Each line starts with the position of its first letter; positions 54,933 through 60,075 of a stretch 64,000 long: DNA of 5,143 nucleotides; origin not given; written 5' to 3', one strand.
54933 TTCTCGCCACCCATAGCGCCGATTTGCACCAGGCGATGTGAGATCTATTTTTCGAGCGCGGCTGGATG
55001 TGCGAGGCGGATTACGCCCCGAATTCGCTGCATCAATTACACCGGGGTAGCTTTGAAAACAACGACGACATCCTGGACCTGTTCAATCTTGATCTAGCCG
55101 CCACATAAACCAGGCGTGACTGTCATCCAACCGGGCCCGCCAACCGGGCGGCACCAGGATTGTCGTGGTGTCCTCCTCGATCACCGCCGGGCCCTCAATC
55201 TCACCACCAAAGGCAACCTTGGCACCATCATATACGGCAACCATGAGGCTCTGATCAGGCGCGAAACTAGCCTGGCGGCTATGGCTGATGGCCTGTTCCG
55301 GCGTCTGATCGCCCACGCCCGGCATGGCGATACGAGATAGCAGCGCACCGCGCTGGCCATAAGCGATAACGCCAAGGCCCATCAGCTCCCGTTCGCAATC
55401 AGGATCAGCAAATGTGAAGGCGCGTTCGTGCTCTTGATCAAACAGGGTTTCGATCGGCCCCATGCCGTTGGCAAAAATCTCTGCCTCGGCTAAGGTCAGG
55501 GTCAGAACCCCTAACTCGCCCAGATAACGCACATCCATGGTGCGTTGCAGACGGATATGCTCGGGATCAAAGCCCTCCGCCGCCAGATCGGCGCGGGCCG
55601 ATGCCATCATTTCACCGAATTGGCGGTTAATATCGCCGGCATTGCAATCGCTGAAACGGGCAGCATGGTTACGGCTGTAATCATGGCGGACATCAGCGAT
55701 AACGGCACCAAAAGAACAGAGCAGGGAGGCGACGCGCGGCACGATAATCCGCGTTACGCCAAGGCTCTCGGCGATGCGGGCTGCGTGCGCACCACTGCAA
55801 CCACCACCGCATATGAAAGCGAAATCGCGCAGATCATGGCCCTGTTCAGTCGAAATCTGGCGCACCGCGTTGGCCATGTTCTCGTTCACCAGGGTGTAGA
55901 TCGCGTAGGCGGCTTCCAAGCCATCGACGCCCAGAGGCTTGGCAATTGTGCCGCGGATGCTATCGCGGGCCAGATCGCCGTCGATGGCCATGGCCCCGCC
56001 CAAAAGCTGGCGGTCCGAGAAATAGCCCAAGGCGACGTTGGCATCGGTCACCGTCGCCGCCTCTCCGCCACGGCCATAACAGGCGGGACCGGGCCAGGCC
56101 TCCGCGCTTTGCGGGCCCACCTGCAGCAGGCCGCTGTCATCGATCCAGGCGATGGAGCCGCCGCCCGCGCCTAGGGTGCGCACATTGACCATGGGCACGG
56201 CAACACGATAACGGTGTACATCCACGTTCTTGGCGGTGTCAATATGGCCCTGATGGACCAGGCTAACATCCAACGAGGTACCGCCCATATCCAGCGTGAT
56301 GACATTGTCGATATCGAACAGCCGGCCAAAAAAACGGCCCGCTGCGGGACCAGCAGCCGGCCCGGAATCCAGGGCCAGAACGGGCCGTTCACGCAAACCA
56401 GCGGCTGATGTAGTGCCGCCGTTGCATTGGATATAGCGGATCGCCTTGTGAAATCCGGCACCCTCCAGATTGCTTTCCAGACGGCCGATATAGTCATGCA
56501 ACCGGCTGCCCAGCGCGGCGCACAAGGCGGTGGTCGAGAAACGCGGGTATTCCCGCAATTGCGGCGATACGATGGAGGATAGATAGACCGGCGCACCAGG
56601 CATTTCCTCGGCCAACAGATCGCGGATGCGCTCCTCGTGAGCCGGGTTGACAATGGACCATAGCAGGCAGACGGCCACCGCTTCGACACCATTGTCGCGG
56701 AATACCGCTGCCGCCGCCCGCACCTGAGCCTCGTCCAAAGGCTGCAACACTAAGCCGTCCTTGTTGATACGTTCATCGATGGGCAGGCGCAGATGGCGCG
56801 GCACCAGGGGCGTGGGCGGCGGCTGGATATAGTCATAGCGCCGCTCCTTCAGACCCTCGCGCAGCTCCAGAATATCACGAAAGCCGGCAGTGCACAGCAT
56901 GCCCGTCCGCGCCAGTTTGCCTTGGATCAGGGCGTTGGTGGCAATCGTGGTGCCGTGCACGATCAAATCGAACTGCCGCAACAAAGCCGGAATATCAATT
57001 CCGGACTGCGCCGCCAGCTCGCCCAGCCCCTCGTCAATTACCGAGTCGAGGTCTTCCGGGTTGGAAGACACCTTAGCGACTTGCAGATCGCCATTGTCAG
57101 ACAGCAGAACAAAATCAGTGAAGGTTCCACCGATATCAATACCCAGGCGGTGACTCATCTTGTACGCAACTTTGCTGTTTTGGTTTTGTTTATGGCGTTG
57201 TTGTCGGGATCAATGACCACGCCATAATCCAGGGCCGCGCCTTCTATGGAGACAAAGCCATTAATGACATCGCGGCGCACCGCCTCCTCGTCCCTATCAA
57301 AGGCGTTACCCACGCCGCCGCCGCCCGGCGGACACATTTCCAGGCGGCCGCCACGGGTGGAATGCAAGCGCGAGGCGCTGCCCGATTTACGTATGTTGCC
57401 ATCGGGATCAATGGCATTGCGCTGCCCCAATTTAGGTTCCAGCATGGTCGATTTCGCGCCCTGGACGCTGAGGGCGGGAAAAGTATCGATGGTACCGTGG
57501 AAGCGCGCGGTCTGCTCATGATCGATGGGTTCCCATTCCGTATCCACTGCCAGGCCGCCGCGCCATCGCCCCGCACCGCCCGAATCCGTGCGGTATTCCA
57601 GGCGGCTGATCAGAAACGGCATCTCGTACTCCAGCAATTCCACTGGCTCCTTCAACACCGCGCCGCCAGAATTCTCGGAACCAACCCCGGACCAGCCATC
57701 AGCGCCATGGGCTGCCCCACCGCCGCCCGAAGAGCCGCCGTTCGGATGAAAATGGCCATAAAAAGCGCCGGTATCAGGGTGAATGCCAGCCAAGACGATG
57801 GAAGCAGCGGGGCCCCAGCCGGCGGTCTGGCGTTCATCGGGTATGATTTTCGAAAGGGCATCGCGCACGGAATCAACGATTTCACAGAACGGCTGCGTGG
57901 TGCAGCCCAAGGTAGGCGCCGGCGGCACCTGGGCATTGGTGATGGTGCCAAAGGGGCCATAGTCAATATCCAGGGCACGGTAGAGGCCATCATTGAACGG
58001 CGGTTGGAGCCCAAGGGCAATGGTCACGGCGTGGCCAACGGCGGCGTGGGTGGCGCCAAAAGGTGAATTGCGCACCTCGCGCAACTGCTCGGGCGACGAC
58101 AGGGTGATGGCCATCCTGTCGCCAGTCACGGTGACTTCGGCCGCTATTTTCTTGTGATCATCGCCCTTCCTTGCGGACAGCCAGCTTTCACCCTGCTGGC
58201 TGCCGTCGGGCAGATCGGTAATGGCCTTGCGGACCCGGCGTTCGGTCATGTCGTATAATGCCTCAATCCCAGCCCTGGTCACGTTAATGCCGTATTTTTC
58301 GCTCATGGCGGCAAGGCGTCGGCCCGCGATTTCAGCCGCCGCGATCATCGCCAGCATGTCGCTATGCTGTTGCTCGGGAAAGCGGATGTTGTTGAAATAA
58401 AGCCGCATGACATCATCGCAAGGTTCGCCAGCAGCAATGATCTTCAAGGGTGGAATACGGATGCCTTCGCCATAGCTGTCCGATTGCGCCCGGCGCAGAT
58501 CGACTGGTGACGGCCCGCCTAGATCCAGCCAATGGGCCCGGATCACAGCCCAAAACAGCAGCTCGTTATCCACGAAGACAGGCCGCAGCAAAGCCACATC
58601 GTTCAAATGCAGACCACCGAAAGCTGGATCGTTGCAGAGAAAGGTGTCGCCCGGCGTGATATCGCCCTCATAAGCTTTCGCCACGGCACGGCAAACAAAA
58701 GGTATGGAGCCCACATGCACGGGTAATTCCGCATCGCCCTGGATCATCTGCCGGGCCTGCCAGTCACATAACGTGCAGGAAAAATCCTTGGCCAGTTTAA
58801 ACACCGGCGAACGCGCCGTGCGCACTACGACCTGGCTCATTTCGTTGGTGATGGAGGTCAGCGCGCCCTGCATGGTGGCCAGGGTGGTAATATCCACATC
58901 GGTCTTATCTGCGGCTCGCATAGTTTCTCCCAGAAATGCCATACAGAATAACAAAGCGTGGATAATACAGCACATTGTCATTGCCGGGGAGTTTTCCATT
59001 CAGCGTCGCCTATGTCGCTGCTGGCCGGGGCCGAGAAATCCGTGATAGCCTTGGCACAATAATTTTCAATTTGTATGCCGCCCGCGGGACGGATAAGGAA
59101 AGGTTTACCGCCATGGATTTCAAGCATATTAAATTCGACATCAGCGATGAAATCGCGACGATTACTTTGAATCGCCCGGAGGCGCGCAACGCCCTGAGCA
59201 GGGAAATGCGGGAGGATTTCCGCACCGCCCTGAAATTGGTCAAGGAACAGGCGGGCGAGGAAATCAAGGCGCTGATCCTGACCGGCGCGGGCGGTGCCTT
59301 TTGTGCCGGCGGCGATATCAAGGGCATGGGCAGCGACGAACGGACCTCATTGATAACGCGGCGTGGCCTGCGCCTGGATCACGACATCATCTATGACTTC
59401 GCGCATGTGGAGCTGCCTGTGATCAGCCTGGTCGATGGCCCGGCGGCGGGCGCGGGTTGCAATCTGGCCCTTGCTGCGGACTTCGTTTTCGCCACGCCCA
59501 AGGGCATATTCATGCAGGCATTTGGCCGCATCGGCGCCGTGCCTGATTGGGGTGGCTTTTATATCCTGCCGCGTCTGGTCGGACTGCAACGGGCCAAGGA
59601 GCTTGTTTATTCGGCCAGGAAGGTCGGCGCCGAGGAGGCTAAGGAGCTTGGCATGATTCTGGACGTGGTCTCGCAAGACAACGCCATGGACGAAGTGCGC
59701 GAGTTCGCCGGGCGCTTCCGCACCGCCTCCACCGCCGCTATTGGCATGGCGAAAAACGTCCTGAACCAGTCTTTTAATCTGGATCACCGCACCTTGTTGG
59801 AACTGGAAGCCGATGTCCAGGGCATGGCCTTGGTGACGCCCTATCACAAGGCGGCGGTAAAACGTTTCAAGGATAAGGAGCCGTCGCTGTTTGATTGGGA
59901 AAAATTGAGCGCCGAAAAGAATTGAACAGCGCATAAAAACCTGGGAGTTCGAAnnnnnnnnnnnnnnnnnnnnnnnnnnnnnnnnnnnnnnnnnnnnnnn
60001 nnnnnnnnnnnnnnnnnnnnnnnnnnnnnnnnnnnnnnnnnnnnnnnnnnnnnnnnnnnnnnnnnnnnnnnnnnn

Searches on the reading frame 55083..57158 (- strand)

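Call 63: search_protein_families(library=pfam, proteins=[window:55083-57158:-], max_evalue=0.0001)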
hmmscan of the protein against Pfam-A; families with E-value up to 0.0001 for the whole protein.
window:55083-57158:- (691 aa): 3 families
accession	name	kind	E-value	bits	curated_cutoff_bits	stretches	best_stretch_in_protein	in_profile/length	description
PF01968.24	Hydantoinase_A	-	1e-79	268.2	22.9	1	206-493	1-290/291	Hydantoinase/oxoprolinase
PF05378.19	Hydant_A_N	-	4.4e-50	170.3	25.2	1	4-185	1-175/176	Hydantoinase/oxoprolinase N-terminal region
PF19278.4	Hydant_A_C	-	1e-14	54.8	21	1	507-679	11-184/193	Hydantoinase/oxoprolinase C-terminal domain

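Call 70: search_protein_families(library=ncbifam, proteins=[window:55083-57158:-], max_evalue=1e-20)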
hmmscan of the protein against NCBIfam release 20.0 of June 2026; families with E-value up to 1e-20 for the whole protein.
window:55083-57158:- (691 aa): 3 families
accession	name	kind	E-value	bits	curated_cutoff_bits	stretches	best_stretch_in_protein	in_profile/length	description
NF050156.1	CapLactmsAlpCapA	equivalog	3.3e-225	749.5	1000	1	3-684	1-684/689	caprolactamase subunit alpha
NF042975.2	AcphenoCarb_ApcC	equivalog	5.5e-101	338.9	1500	1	5-681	11-705/733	acetophenone carboxylase subunit gamma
NF042960.1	AcphenoCarb_ApcA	equivalog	6.2e-66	223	1250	1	128-679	106-649/658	acetophenone carboxylase subunit alpha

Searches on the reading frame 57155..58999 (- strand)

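Call 63: search_protein_families(library=pfam, proteins=[window:57155-58999:-], max_evalue=0.0001)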
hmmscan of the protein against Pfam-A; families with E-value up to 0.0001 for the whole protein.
window:57155-58999:- (614 aa): 1 family
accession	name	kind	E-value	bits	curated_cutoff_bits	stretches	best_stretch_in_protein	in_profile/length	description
PF02538.19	Hydantoinase_B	-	1.8e-124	416.5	26.8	1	37-565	2-518/519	Hydantoinase B/oxoprolinase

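Call 70: search_protein_families(library=ncbifam, proteins=[window:57155-58999:-], max_evalue=1e-20)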
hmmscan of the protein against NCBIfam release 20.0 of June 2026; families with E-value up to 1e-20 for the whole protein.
window:57155-58999:- (614 aa): 2 families
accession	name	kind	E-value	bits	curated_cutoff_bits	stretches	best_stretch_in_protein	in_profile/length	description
NF050157.1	CapLactmsBetCapB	equivalog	9.6e-138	460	1000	1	35-612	1-575/577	caprolactamase subunit beta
NF042976.1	AcphenoCarb_ApcD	equivalog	1.1e-25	90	1500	1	48-489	42-487/685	acetophenone carboxylase subunit delta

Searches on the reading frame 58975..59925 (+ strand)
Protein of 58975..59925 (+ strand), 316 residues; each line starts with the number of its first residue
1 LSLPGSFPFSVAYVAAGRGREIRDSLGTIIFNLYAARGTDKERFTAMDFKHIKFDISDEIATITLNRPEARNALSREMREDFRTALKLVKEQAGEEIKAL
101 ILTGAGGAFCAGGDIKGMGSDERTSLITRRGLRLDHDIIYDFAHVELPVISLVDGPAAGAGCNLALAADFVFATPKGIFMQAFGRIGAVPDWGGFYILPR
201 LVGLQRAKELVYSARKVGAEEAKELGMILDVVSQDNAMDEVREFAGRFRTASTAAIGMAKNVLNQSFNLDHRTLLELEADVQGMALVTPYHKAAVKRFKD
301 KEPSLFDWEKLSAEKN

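Call 63: search_protein_families(library=pfam, proteins=[window:58975-59925:+], max_evalue=0.0001)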
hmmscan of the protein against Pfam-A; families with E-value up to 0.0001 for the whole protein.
window:58975-59925:+ (316 aa): 2 families
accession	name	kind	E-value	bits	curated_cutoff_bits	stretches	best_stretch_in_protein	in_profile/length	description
PF00378.25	ECH_1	-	3.8e-51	174.3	27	1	56-305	2-247/251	Enoyl-CoA hydratase/isomerase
PF16113.10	ECH_2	-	3e-27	96.4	27.2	1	61-245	2-184/335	Enoyl-CoA hydratase/isomerase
